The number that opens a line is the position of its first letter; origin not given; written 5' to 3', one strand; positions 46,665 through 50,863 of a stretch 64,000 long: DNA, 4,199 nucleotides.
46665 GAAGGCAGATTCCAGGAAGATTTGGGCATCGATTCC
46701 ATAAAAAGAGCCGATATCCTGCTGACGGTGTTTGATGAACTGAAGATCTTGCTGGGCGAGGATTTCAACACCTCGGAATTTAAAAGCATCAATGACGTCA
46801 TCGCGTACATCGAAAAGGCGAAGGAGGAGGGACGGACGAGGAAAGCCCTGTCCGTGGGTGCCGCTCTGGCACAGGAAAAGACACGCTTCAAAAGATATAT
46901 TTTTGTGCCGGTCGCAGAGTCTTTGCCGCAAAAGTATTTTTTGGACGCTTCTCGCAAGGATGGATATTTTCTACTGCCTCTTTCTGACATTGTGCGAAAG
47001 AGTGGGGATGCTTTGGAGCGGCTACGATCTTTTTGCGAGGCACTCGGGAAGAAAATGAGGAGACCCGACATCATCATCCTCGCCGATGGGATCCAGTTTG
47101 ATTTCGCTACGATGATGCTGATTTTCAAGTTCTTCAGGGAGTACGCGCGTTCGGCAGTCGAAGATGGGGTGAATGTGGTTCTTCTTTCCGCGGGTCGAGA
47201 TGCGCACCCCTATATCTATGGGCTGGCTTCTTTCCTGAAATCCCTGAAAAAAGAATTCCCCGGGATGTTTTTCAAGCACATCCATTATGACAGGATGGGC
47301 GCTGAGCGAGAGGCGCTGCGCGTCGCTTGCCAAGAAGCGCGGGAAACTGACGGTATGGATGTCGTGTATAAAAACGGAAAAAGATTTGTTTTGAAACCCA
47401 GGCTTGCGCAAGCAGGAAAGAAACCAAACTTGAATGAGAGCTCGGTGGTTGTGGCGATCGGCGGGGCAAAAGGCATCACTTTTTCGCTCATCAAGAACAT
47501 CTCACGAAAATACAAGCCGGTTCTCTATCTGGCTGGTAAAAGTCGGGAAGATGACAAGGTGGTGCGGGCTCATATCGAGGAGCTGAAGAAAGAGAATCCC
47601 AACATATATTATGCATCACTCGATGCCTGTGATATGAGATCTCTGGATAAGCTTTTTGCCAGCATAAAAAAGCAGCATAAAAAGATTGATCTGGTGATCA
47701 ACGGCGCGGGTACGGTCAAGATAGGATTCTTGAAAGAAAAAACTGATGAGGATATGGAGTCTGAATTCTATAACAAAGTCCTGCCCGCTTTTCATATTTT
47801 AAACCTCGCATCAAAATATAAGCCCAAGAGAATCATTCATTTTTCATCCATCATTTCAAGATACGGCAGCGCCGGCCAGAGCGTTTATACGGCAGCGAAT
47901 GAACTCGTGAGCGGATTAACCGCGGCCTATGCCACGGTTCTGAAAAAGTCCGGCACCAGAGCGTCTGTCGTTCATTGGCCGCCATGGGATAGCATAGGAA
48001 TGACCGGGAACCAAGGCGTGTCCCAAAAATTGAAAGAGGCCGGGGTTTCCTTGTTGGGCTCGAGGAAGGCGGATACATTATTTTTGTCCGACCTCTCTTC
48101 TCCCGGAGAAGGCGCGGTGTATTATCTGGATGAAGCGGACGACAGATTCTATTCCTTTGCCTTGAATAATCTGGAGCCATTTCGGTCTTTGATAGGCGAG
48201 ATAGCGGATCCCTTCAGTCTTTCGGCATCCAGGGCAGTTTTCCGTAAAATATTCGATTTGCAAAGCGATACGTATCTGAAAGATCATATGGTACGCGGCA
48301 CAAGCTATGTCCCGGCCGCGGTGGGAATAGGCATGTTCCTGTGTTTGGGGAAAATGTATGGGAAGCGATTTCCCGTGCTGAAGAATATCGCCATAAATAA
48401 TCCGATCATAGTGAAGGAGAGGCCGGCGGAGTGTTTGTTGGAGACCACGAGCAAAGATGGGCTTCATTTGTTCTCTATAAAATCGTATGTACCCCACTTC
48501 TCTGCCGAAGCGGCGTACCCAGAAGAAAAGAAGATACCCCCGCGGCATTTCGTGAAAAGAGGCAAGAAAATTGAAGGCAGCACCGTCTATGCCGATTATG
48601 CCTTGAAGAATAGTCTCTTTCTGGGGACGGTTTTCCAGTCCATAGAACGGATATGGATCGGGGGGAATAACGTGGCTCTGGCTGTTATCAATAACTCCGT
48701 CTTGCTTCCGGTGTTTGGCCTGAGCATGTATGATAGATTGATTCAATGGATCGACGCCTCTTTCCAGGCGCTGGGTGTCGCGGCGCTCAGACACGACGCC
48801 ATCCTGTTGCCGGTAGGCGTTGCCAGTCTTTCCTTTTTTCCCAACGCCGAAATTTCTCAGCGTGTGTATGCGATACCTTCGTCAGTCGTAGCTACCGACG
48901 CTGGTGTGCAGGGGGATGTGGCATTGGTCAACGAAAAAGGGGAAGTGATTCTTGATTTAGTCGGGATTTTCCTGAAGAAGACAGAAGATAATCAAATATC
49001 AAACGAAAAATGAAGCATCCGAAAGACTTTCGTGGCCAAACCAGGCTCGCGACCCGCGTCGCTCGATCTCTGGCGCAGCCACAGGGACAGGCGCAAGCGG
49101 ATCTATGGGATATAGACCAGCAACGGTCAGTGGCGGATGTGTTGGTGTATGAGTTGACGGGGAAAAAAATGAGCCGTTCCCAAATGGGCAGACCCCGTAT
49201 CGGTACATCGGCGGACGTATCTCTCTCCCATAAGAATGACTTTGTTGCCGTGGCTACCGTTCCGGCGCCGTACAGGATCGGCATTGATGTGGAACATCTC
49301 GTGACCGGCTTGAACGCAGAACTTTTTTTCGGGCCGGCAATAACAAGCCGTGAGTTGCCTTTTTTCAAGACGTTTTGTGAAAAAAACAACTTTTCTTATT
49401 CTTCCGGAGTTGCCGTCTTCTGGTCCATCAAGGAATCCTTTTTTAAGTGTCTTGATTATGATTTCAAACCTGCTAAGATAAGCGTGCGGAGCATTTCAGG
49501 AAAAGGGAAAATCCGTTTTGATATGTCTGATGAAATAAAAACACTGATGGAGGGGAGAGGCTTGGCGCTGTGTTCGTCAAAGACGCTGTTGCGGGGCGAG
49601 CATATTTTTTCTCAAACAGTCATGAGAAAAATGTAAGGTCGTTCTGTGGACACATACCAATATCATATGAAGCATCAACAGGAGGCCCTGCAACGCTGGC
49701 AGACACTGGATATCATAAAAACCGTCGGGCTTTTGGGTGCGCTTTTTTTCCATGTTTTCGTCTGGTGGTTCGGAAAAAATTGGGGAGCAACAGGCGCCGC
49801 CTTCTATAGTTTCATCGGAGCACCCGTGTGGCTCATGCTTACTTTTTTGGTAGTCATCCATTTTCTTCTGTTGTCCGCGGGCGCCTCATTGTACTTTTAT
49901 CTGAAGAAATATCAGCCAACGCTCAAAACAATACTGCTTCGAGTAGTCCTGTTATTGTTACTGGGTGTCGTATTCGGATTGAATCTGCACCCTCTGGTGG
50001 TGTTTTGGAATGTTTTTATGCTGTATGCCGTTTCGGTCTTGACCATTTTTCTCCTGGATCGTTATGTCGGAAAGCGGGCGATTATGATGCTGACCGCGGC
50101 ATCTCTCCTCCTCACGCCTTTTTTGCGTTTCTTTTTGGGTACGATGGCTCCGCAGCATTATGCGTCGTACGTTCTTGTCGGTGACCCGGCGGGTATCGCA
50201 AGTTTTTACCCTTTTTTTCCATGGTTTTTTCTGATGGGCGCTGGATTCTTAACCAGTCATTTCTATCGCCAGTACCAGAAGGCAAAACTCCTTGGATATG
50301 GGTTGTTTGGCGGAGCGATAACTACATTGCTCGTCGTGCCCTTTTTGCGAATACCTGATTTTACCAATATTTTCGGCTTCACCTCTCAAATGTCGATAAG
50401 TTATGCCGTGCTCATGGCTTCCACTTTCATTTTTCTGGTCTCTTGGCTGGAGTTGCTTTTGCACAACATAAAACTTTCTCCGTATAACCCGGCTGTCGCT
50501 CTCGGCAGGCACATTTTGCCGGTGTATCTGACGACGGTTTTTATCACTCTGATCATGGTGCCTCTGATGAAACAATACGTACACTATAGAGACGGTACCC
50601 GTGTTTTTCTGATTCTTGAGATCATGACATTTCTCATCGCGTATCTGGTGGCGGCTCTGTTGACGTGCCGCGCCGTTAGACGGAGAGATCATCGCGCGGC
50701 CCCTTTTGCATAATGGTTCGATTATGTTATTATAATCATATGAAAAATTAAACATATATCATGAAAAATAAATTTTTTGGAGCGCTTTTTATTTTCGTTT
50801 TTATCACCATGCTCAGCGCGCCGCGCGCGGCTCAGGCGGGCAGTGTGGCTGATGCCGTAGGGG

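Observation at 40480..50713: Compact PUFA-synthase-like / iterative type I PKS lipid-biosynthesis locus with no enoyl reductase or thioesterase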

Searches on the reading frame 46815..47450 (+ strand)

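Call 21: search_protein_families(library=pfam, proteins=[window:46815-47450:+], max_evalue=10)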
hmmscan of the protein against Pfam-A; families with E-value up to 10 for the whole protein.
seq(212 aa): 2 families
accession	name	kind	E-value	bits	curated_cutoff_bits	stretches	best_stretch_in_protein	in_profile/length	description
PF04072.20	LCM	-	0.11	12.7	22.3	1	104-133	69-99/187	Leucine carboxyl methyltransferase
PF21394.3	Beta-ketacyl_N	-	0.21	11.7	26.9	1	103-170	97-166/170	Beta-ketoacyl synthase-like, N-terminal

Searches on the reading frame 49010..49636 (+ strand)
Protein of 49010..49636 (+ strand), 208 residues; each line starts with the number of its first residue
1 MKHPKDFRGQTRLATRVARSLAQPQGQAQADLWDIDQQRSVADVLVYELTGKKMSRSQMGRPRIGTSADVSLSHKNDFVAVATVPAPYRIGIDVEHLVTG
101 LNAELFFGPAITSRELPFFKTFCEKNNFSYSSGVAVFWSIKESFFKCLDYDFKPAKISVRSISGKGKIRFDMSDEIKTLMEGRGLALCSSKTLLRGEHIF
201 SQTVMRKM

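Call 3: search_protein_families(library=pfam, proteins=[window:49010-49636:+], max_evalue=0.01)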
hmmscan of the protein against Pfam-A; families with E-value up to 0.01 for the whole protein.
window:49010-49636:+ (208 aa): 1 family
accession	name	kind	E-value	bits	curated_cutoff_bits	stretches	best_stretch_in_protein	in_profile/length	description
PF01648.25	ACPS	-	2.4e-05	24.8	25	1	89-152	1-65/111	4'-phosphopantetheinyl transferase superfamily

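Call 11: search_protein_families(library=ncbifam, proteins=[window:49010-49636:+], max_evalue=0.1)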
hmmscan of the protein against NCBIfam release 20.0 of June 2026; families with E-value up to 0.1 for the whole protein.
window:49010-49636:+ (208 aa): 4 families
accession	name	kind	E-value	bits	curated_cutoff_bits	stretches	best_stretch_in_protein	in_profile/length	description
TIGR00556.1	pantethn_trn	domain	0.00019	21.5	45.35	1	89-160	4-76/128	phosphopantetheine--protein transferase domain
NF000835.0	PRK00070.4-1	equivalog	0.006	16.8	128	1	103-170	22-88/115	holo-ACP synthase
NF041546.1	ParA_partition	equivalog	0.038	13.5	180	1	9-85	12-86/203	ParA family partition ATPase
NF007604.0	PRK10251.1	equivalog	0.051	13.1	169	1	71-163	90-176/209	enterobactin synthase subunit EntD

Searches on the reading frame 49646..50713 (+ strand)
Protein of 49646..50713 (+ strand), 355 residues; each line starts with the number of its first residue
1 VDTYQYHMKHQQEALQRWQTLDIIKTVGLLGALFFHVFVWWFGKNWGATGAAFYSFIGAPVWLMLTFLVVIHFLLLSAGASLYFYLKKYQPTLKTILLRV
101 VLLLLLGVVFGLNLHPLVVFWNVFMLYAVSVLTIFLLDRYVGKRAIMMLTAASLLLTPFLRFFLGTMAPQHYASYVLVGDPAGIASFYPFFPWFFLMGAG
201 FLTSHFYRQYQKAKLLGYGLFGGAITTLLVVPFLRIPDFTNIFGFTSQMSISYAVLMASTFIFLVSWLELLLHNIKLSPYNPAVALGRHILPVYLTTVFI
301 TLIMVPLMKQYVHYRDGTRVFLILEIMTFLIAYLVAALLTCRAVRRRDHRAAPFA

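Call 3: search_protein_families(library=pfam, proteins=[window:49646-50713:+], max_evalue=0.01)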
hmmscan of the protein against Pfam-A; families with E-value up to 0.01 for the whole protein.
window:49646-50713:+ (355 aa): 0 families

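Call 11: search_protein_families(library=ncbifam, proteins=[window:49646-50713:+], max_evalue=0.1)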
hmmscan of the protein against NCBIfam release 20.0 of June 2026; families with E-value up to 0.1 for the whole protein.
window:49646-50713:+ (355 aa): 0 families

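Call 21: search_protein_families(library=pfam, proteins=[window:49646-50713:+], max_evalue=10)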
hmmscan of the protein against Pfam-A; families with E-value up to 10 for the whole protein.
window:49646-50713:+ (355 aa): 1 family
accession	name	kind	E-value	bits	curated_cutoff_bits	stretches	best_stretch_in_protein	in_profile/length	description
PF11833.13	CPP1-like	-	8.5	6.4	28.4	1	70-120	118-170/196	Protein CHAPERONE-LIKE PROTEIN OF POR1-like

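Call 43: find_homologous_proteins(query=window:49646-50713:+)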
Query window:49646-50713:+ (355 aa): 17 proteins with E <= 0.001 among 8000 candidates.
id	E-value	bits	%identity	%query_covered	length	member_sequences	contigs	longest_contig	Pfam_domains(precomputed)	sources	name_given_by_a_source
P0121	5.0e-222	755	100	98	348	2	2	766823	-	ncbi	ncbi:MAG: hypothetical protein WAV46_02100 [Candidatus Moraniibacteriota bacterium]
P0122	8.3e-113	396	55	95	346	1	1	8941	-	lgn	-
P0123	9.0e-110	386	53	95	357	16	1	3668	-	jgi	-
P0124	1.9e-109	384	54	96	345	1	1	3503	-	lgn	-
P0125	2.5e-108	381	53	96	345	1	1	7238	-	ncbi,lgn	ncbi:MAG: hypothetical protein V1484_00625 [bacterium]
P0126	3.4e-104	367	50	96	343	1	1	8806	-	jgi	-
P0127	1.9e-102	361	51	97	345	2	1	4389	-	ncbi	-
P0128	1.5e-101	358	51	95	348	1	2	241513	-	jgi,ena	-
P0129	1.7e-100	355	50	97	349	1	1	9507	-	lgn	-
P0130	1.1e-99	352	50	96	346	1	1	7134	-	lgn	-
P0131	5.7e-99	350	52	95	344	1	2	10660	PF07786.19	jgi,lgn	jgi:hypothetical protein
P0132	1.1e-98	349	49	95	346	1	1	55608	PF07786.19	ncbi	-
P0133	1.1e-91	326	47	96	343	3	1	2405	-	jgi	-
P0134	5.3e-84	301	44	95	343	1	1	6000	PF07786.19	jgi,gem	-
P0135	1.6e-69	253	41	94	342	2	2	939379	-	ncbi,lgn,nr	ncbi:MAG: hypothetical protein PHH40_00095 [Candidatus Moranbacteria bacterium]|nr:hypothetical prot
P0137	1.5e-48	184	49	57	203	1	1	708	PF01757.29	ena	-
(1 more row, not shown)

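Call 47: search_protein_families(library=pfam, alignment_id=A2, max_evalue=0.1)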
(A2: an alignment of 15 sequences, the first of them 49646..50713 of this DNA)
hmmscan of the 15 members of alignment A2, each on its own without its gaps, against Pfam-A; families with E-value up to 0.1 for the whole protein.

A. member 1, window:49646-50713:+ (355 aa): 0 families

B. families by the number of members that match (of 15 scanned): 4 families
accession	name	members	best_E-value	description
PF01757.29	Acyl_transf_3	7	0.00042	Acyltransferase domain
PF07786.18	HGSNAT_cat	4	3.8e-06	Heparan-alpha-glucosaminide N-acetyltransferase, catalytic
PF23600.1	DUF7139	1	0.0086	Domain of unknown function (DUF7139)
PF16185.10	MTABC_N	1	0.015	Mitochondrial ABC-transporter N-terminal five TM region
